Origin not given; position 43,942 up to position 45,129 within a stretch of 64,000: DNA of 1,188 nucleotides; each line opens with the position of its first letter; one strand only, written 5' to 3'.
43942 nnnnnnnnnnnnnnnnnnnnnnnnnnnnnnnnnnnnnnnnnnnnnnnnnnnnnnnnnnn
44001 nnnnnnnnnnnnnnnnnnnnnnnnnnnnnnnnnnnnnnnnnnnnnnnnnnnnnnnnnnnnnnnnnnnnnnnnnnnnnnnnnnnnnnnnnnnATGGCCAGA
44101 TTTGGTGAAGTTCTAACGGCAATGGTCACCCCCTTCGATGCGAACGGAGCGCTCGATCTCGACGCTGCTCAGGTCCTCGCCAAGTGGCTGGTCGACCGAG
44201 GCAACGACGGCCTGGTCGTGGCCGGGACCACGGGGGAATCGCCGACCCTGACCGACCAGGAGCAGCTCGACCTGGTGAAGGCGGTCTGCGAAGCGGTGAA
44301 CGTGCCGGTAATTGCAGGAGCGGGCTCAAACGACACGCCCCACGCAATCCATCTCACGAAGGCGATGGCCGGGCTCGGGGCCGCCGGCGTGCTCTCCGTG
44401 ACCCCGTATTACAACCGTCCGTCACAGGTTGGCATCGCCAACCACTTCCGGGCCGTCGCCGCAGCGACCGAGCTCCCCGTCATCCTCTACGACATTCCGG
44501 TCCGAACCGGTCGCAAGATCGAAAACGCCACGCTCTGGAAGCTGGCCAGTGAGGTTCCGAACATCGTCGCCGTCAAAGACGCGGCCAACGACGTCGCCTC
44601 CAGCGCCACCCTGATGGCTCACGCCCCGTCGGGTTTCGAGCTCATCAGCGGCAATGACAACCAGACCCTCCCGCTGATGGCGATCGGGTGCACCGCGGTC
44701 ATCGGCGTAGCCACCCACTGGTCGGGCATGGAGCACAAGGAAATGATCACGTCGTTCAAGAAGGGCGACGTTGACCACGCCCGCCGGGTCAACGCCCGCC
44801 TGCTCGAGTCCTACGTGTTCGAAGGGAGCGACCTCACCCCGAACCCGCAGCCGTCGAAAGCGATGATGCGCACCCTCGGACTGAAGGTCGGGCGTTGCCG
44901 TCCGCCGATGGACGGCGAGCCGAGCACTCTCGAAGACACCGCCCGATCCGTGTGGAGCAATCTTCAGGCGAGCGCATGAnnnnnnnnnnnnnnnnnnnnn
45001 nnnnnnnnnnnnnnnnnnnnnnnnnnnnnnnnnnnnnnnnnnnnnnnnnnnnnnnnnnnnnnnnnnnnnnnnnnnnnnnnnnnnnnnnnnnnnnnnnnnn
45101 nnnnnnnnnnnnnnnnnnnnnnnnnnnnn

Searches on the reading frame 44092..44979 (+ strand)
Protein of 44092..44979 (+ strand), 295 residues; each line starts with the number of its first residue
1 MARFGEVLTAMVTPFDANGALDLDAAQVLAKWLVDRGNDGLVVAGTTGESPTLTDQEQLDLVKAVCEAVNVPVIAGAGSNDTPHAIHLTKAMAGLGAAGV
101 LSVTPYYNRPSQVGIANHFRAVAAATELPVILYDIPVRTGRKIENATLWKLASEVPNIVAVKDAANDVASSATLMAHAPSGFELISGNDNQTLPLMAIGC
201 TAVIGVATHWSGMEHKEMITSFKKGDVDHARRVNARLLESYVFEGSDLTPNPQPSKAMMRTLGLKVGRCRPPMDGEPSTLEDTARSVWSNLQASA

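Call 11: search_protein_families(library=pfam, proteins=[window:44092-44979:+], max_evalue=0.001)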
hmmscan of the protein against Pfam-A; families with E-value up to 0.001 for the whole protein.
window:44092-44979:+ (295 aa): 2 families
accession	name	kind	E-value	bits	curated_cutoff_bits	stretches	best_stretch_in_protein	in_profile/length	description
PF00701.28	DHDPS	-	6.8e-77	258.5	22.1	1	4-274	2-272/289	Dihydrodipicolinate synthetase family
PF03060.21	NMO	-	6.5e-05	22.9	28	1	30-100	149-219/331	Nitronate monooxygenase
